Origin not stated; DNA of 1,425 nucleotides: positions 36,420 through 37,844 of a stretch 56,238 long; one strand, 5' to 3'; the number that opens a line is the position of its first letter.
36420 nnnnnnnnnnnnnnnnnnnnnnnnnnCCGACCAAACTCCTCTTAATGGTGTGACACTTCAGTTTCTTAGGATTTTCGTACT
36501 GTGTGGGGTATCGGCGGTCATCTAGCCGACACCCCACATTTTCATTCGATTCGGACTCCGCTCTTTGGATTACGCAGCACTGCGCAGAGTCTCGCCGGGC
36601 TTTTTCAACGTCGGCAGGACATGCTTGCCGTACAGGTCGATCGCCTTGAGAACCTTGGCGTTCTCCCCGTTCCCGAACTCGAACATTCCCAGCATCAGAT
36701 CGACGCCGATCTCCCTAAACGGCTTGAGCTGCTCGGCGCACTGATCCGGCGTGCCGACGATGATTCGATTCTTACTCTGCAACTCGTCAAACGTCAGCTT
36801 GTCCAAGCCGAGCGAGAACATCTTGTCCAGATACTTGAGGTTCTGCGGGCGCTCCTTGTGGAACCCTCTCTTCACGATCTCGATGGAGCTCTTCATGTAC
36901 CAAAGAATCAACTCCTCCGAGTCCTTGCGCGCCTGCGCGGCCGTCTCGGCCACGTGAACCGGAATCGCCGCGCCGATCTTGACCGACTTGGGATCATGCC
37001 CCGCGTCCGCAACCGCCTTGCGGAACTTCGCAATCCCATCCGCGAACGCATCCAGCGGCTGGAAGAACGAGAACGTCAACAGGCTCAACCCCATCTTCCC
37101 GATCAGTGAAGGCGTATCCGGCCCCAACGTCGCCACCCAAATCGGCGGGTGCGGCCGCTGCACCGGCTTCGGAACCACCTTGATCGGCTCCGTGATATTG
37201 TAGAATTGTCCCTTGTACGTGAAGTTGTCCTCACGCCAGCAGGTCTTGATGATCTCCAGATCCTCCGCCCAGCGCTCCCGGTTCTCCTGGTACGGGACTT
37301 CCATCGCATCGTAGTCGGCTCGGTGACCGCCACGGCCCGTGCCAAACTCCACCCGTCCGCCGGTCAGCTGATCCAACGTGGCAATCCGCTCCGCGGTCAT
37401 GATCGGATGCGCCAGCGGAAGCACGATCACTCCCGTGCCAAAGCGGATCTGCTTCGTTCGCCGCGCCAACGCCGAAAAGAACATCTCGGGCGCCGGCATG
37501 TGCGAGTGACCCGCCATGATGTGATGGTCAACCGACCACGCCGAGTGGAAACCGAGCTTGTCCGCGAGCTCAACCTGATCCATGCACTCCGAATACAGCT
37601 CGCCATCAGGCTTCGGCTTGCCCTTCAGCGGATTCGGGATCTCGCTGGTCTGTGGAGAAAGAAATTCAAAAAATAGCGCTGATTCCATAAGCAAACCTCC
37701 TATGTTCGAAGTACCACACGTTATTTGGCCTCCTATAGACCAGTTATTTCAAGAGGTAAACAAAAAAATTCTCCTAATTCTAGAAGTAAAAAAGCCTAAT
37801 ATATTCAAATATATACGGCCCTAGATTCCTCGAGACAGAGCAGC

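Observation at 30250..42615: Compositionally foreign ~12.4-kb island: biotin carboxylase pair + DinB-like + 2 LLM + 3 amidohydrolase_2 + ADH + VOC, matching no pathway I can name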

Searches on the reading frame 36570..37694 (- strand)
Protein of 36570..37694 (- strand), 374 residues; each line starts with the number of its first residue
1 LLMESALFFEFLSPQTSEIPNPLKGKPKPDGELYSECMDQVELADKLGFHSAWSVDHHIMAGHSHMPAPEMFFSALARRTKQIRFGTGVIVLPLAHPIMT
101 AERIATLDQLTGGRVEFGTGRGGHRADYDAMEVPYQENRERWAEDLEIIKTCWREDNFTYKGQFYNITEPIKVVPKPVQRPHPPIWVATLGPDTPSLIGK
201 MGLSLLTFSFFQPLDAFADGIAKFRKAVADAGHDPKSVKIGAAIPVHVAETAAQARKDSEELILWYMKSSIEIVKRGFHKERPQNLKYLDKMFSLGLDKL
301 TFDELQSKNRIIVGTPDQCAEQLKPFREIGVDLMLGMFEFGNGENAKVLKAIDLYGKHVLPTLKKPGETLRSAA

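Call 3: search_protein_families(library=pfam, proteins=[window:36570-37694:-])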
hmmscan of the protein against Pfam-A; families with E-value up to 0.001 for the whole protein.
window:36570-37694:- (374 aa): 1 family
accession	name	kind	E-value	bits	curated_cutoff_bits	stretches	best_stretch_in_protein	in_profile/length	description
PF00296.26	Bac_luciferase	-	2.1e-69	234.7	27.9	1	32-332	20-313/314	Luciferase-like monooxygenase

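Call 4: search_protein_families(library=ncbifam, proteins=[window:36570-37694:-])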
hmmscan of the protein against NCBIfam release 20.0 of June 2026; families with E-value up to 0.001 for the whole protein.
window:36570-37694:- (374 aa): 32 families (the best 25 are shown)
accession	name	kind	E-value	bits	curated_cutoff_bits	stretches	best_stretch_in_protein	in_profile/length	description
TIGR04020.1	seco_metab_LLM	subfamily_domain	9.1e-49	166.4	244.45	1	31-351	15-333/341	MupA/Atu3671 family FMN-dependent luciferase-like monooxygenase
TIGR03619.1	F420_Rv2161c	subfamily_domain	3.3e-42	144.8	166.9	1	42-256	5-229/247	TIGR03619 family F420-dependent LLM class oxidoreductase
TIGR03560.1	F420_Rv1855c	subfamily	1.1e-34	120.2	231.4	1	32-239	10-223/227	TIGR03560 family F420-dependent LLM class oxidoreductase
TIGR03858.1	LLM_2I7G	subfamily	7.1e-34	117.3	462.25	1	19-363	10-336/337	Atu2307/SP_0267 family LLM class monooxygenase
TIGR04027.1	LLM_KPN_01858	hypoth_equivalog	2.9e-31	108.7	412.9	1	32-215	17-190/326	putative FMN-dependent luciferase-like monooxygenase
TIGR03558.1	oxido_grp_1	subfamily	5.2e-31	108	166.95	1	36-328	21-297/325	MsnO8 family LLM class oxidoreductase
TIGR03571.1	lucif_BA3436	subfamily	8.9e-28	97.4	303.9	1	35-236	31-233/304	TIGR03571 family LLM class oxidoreductase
TIGR03555.1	F420_mer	equivalog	5.3e-25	88.5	348.7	1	35-361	12-325/325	5,10-methylenetetrahydromethanopterin reductase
TIGR04021.1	LLM_DMSO2_sfnG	equivalog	9e-25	87.8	382.95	1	42-364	35-346/350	dimethylsulfone monooxygenase SfnG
TIGR03621.1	F420_MSMEG_2516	subfamily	1.5e-24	86.7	213.15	1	39-192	18-160/295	TIGR03621 family F420-dependent LLM class oxidoreductase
NF002619.0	PRK02271.1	equivalog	4.5e-24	85.3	276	1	35-359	14-324/329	5,10-methylenetetrahydromethanopterin reductase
TIGR04036.1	LLM_CE1758_fam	subfamily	4.1e-21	75.2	479.1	1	21-257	14-250/355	CE1758 family FMN-dependent luciferase-like monooxygenase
NF052254.1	luciferase_Alph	exception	4.3e-21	75.5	600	1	43-366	30-353/354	luciferase subunit alpha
TIGR03857.1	F420_MSMEG_2249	hypoth_equivalog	7.8e-20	71.4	218.4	1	36-246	15-214/329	TIGR03857 family LLM class F420-dependent oxidoreductase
TIGR03565.1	alk_sulf_monoox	equivalog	1.6e-19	70.2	518.2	1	59-332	46-322/346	FMNH2-dependent alkanesulfonate monooxygenase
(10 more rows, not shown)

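Call 5: find_encoding_contigs(protein=window:36570-37694:-, flank=10000, max_places=8)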
Protein window:36570-37694:- (374 aa): no gene with exactly this product is on record in the collection.

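Call 28: search_solved_structures(query=window:36570-37694:-, max_evalue=1e-10)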
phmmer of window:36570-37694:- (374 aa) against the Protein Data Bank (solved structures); distinct sequences matched with E-value up to 1e-10: 19.
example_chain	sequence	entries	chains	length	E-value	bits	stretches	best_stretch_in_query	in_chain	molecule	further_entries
7bip_A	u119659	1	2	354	2.3e-36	128.9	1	28-361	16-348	Luciferase-like monooxygenase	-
6ket_A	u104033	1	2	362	1.1e-34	123.4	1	41-354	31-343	PuwE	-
8cbb_A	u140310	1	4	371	1.1e-26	97.1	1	42-364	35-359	Alkanal monooxygenase alpha chain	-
8qpm_A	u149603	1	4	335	2.4e-23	86.1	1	40-365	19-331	5,10-methylenetetrahydromethanopterin reductase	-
8qpl_A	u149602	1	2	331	4.1e-23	85.3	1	40-364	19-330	5,10-methylenetetrahydromethanopterin reductase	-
8qq8_A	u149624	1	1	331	4.1e-23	85.3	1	40-364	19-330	5,10-methylenetetrahydromethanopterin reductase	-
8k74_A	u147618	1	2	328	8.7e-22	81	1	34-205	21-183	Alkanal monooxygenase alpha chain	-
2i7g_A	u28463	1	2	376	1.5e-19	73.6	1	19-255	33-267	Monooxygenase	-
8t0u_A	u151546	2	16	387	6.6e-18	68.2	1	42-364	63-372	FMNH(2)-dependent dimethylsulfone monooxygenase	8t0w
9fp4_A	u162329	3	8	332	1e-16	64.3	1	41-256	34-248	F420-dependent hydroxymycolic acid dehydrogenase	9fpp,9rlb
1z69_A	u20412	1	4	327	2.5e-14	56.4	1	42-360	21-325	Coenzyme F420-dependent N(5),N(10)-methylenetetrahydromethanopterin reductase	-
4us5_D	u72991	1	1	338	4.3e-14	55.6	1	38-328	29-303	LUCIFERASE-LIKE MONOOXYGENASE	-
4us5_A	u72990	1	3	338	1.2e-13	54.2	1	38-328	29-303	LUCIFERASE-LIKE MONOOXYGENASE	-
1brl_A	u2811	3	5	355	1.7e-13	53.6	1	42-365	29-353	BACTERIAL LUCIFERASE | Alkanal monooxygenase alpha chain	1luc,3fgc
1ezw_A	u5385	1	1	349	3.6e-13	52.6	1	40-364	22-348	COENZYME F420-DEPENDENT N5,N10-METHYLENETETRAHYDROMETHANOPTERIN REDUCTASE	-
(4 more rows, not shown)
